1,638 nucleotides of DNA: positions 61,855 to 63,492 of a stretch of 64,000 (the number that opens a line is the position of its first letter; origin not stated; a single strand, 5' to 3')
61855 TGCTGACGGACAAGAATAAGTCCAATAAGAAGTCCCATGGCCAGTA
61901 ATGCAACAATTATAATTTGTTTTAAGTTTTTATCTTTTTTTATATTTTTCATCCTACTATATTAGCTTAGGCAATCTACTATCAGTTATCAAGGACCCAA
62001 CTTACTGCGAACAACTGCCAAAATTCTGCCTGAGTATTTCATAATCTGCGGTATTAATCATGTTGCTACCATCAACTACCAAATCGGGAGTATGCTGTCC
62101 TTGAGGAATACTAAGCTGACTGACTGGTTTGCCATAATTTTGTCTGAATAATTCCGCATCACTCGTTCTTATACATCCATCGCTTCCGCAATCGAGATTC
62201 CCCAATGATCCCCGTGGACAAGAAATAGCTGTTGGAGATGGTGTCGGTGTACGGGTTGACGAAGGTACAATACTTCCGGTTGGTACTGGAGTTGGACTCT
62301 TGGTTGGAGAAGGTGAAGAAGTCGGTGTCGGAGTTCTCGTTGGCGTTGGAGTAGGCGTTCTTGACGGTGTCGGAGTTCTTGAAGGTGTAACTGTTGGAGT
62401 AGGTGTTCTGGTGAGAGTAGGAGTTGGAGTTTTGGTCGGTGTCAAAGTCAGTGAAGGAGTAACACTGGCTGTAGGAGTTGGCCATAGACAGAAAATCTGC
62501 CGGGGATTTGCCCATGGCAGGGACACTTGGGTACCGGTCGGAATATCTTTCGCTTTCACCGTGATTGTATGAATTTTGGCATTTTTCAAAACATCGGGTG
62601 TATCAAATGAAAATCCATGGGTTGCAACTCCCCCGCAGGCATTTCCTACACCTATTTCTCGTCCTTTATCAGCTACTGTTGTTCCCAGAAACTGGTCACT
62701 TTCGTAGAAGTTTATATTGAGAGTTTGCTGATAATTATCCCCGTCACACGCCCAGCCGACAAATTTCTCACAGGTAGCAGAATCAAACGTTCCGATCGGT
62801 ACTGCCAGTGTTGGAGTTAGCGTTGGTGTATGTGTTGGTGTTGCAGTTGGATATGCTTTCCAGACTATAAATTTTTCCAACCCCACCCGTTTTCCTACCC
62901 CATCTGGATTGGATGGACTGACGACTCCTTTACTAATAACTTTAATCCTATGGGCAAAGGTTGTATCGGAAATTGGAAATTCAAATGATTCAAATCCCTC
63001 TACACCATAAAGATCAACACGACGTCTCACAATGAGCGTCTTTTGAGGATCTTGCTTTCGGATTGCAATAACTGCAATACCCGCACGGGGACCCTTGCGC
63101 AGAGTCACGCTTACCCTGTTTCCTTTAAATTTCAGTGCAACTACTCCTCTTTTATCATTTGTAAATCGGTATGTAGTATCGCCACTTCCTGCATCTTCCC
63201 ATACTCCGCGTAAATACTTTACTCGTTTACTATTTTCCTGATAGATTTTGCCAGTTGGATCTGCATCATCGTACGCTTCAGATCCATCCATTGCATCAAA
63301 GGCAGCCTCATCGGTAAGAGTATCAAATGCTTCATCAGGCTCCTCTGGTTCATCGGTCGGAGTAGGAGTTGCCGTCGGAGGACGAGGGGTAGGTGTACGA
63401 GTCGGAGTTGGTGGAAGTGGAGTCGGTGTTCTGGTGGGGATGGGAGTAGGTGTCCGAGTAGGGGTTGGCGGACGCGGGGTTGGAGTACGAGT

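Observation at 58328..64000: Putative non-cellulosomal cohesin-dockerin surface-assembly locus, with a sortase-anchored scaffoldin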

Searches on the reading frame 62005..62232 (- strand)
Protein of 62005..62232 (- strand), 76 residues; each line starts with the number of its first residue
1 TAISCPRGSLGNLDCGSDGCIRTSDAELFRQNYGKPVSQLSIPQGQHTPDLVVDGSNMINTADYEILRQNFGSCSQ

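Call 20: search_protein_families(library=pfam, proteins=[window:62005-62232:-], max_evalue=10)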
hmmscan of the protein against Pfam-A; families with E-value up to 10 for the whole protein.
seq(76 aa): 0 families

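Call 101: search_solved_structures(query=A7, max_evalue=10, show_alignments=2)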
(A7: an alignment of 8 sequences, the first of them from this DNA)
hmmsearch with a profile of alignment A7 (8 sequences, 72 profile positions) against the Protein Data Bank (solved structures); distinct sequences matched with E-value up to 10: 30.
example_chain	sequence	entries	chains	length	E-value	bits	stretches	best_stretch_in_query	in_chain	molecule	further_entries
2y3n_B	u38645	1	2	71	1.4e-07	35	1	8-68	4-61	CELLULOSOMAL FAMILY-48 PROCESSIVE GLYCOSIDE HYDROLASE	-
2yik_A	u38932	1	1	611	1.7e-05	28.3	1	8-65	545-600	ENDOGLUCANASE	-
5m2o_B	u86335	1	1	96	7.4e-05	26.3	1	4-53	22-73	Group I Dockerin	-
4fl4_A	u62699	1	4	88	0.00013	25.5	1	9-64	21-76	Glycoside hydrolase family 9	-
5nrm_B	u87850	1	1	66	0.00014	25.4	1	11-64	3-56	DocCel5: Type I dockerin repeat domain from A. cellulolyticus family 5 endoglucanase WP_01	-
2ccl_B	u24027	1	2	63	0.00033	24.2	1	10-59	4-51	ENDO-1,4-BETA-XYLANASE Y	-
8x39_A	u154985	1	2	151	0.00034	24.2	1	11-64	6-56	Serine protease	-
8x3a_A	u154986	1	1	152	0.00034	24.1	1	11-64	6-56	Serine protease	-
1daq_A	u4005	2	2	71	0.00057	23.4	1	7-65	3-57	ENDOGLUCANASE SS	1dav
2mte_A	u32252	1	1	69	0.0006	23.3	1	7-65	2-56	Cellulose 1,4-beta-cellobiosidase (reducing end) CelS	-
4cj0_A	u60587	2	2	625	0.0008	22.9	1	9-63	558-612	ENDOGLUCANASE D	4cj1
1clc_A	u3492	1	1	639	0.00084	22.9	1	9-63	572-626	ENDOGLUCANASE CELD; EC: 3.2.1.4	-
5m2s_B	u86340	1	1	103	0.00085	22.9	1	5-36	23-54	Doc8: Type I dockerin repeat domain from family 9 glycoside hydrolase WP_009982745[Ruminoc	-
5nrk_B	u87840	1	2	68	0.001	22.6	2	10-28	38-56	DocCel5: Type I dockerin repeat domain from A. cellulolyticus family 5 endoglucanase WP_01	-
1ohz_B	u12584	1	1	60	0.002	21.7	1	11-59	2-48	ENDO-1,4-BETA-XYLANASE Y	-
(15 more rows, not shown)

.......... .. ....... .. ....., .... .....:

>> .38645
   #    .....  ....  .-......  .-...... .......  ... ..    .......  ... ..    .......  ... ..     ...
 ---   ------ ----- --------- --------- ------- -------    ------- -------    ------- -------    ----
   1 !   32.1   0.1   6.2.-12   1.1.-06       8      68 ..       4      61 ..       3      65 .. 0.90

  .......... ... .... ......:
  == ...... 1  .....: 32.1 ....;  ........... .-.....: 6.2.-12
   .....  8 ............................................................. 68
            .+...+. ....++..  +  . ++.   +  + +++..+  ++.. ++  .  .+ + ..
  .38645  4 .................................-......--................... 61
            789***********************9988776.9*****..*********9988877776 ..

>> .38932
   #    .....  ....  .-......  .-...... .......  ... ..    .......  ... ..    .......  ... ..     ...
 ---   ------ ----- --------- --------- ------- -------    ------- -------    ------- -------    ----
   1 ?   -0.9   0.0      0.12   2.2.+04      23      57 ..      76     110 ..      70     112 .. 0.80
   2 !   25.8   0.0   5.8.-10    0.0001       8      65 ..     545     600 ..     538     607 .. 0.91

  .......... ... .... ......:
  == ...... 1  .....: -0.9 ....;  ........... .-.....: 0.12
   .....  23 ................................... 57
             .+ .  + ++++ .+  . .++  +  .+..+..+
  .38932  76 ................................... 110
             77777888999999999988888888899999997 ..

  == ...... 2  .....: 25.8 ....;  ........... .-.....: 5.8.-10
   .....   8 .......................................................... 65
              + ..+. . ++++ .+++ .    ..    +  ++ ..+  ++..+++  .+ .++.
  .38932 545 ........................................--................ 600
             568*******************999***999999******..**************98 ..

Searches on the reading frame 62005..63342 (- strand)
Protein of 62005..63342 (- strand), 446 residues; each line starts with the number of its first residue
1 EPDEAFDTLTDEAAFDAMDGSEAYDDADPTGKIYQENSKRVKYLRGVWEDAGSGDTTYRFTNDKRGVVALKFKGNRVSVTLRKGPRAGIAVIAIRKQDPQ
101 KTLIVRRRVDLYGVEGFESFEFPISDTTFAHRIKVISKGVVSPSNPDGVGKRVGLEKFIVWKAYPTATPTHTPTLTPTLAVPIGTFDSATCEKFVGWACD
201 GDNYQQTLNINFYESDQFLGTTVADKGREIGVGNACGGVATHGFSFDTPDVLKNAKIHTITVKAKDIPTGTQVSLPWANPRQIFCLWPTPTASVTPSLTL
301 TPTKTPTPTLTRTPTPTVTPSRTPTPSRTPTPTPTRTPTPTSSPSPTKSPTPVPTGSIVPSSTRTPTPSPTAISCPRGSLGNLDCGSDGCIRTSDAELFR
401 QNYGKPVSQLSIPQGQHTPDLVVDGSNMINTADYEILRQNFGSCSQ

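Call 82: predict_structure(alignment_id=A5)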
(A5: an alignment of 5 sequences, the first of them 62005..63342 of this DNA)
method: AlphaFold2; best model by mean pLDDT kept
length: 446 residues; sequences in the alignment: 5
mean_pLDDT: 50.5   pTM: 0.33
mean pLDDT of the five models: 50.5, 45.3, 42.3, 41.1, 38.6
residues with pLDDT >= 90: 0; 70-90: 46; 50-70: 160; < 50: 240
segments of 3 or more residues with pLDDT < 50: 1-23, 25-27, 29-66, 140-154, 165-182, 201-205, 228-234, 264-283, 285-329, 331-339, 341-349, 351-383, 442-446
pLDDT, mean of each block of 10 residues (from residue 1): 35 45 46 45 38 34 48 69 66 75 76 73 72 63 43 51 48 39 52 59 52 66 58 51 62 56 44 32 43 31 31 37 42 45 41 41 40 39 51 62 62 51 56 55 46
secondary structure, 60 per line:
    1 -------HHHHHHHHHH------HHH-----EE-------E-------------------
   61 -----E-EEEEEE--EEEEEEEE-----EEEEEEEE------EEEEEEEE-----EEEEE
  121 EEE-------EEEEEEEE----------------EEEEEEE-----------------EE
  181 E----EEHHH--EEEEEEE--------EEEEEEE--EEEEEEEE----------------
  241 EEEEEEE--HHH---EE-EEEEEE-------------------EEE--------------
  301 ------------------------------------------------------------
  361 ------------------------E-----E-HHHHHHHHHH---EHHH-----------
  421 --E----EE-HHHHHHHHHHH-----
elements in order: H8-17 E68-73 E76-83 E89-96 E103-110 E116-123 E131-138 E155-161 E179-181 E193-199 E208-214 E217-224 E241-247 E259-264 E284-286 H393-402 H431-441

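Call 84: fold_search(model_id=the predicted structure, library=pdb)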
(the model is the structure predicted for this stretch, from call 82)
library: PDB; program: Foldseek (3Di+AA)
matches with E <= 10: 1548; with E <= 0.001: 2
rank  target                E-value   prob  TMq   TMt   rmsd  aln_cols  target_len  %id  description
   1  8v29_C                4.2e-04  0.99  0.15  0.10  16.7       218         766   11  Cryo-EM structure of human type I OSM receptor complex: model for full extracellular assembly (released 2024-11-20)
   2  8zi4_A                7.2e-04  0.47  0.10  0.08  21.8       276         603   13  Cryo-EM structure of wtEP-trypsinogen (released 2025-05-21)
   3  2ibb                  2.2e-03  0.97  0.16  0.30  23.4       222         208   10  Crystal Structure of the First and Second FNIII Domains of Ihog (released 2006-10-24)
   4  4gh7_B                3.6e-03  0.96  0.16  0.25  17.6       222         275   11  Crystal structure of Anticalin N7A in complex with oncofetal fibronectin fragment Fn7B8 (released 2012-12-26)
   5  3s98                  3.6e-03  0.84  0.14  0.21  21.8       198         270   12  human IFNAR1 (released 2011-08-31)
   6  8zj4_A                3.8e-03  0.41  0.12  0.10  16.4       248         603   11  trypsinogen-EP-N619A (released 2025-05-21)
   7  5n47_F                4.0e-03  0.90  0.15  0.23  16.9       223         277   10  Structure of Anticalin N7E in complex with the three-domain fragment Fn7B8 of human oncofetal fibronectin (released 2018-02-14)
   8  7uwk_I                4.7e-03  0.80  0.15  0.25  15.1       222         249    8  Structure of the higher-order IL-25-IL-17RB complex (released 2022-07-27)
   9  2d3v                  5.9e-03  0.84  0.13  0.27  20.6       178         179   10  Crystal Structure of Leukocyte Ig-like Receptor A5 (LILRA5/LIR9/ILT11) (released 2006-06-06)
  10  5n47_B                7.4e-03  0.92  0.15  0.32  18.1       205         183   10  Structure of Anticalin N7E in complex with the three-domain fragment Fn7B8 of human oncofetal fibronectin (released 2018-02-14)
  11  7wg3_I                7.8e-03  0.72  0.13  0.22  15.4       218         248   10  Structural basis of interleukin-17B receptor in complex with a neutralizing antibody D9 for guiding humanization and a (released 2022-11-09)
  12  8peq_A                8.2e-03  0.95  0.15  0.24  13.9       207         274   13  Complex of diubiquitin-derived artificial binding protein (Affilin) variant Af2 with its target oncofetal fibronectin  (released 2024-06-26)
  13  6tpu_A                8.2e-03  0.90  0.14  0.30  15.0       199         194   10  Crystal structures of FNIII domain three and four of the human leucocyte common antigen-related protein, LAR (released 2020-05-13)
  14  7wg3_J                9.2e-03  0.57  0.14  0.22  15.6       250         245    8  Structural basis of interleukin-17B receptor in complex with a neutralizing antibody D9 for guiding humanization and a (released 2022-11-09)
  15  6z2p_A                9.7e-03  0.99  0.14  0.18   4.7       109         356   17  Crystal structure of catalytic inactive OgpA from Akkermansia muciniphila in complex with an O-glycopeptide (glycodros (released 2020-09-30)
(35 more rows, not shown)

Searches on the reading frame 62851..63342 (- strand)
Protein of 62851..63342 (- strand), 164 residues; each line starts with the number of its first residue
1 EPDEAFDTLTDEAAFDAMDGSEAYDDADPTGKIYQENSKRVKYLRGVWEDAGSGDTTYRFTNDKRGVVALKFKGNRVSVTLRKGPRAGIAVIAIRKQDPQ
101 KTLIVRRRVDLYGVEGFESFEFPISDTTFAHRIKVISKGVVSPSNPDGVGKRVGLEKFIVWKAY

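Call 73: search_protein_representatives(alignment_id=A3)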
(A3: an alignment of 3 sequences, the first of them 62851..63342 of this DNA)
Query: 3 sequences, 770 profile positions. Proteins with E-value up to 0.001 (for the whole library): 96587; up to 1e-10: 44331; up to 1e-30: 11071. The best 150 are listed.
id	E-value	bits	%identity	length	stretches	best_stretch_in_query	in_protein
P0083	0.0e+00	1790.7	-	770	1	1-770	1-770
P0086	0.0e+00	1110.9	-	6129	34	382-518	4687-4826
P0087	3.7e-296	1001.0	-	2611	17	377-469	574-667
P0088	1.3e-293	992.6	-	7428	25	374-516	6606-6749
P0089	8.4e-292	986.6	-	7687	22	375-678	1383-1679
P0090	4.2e-236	802.4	-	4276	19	378-515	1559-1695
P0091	5.1e-226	769.1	-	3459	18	373-468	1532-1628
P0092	2.7e-222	756.8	-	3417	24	371-469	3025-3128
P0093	9.4e-216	735.1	-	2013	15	371-505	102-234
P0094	8.4e-214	728.7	-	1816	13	378-462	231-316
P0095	1.8e-212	724.3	-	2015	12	371-503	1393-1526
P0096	1.7e-209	714.5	-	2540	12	376-469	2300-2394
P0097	1.3e-188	645.4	-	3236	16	374-516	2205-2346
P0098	2.1e-187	641.4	-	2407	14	376-502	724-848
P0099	4.7e-186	636.9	-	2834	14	374-469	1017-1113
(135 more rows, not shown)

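Call 100: search_solved_structures(query=A6, max_evalue=10)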
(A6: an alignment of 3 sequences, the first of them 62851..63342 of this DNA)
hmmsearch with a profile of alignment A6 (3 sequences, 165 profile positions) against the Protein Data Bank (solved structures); distinct sequences matched with E-value up to 10: 4.
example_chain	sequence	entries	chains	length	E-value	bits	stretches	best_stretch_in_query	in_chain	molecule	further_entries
8w01_A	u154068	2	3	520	1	12.5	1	51-121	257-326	DUF1735 domain-containing protein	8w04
1fhi_A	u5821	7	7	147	1.1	12.5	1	58-126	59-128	FRAGILE HISTIDINE TRIAD PROTEIN | FRAGILE HISTIDINE PROTEIN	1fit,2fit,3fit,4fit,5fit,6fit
2fhi_A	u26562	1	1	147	1.1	12.4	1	58-126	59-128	FRAGILE HISTIDINE TRIAD PROTEIN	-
7p8p_A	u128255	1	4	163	1.4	12.1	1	58-126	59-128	Bis(5'-adenosyl)-triphosphatase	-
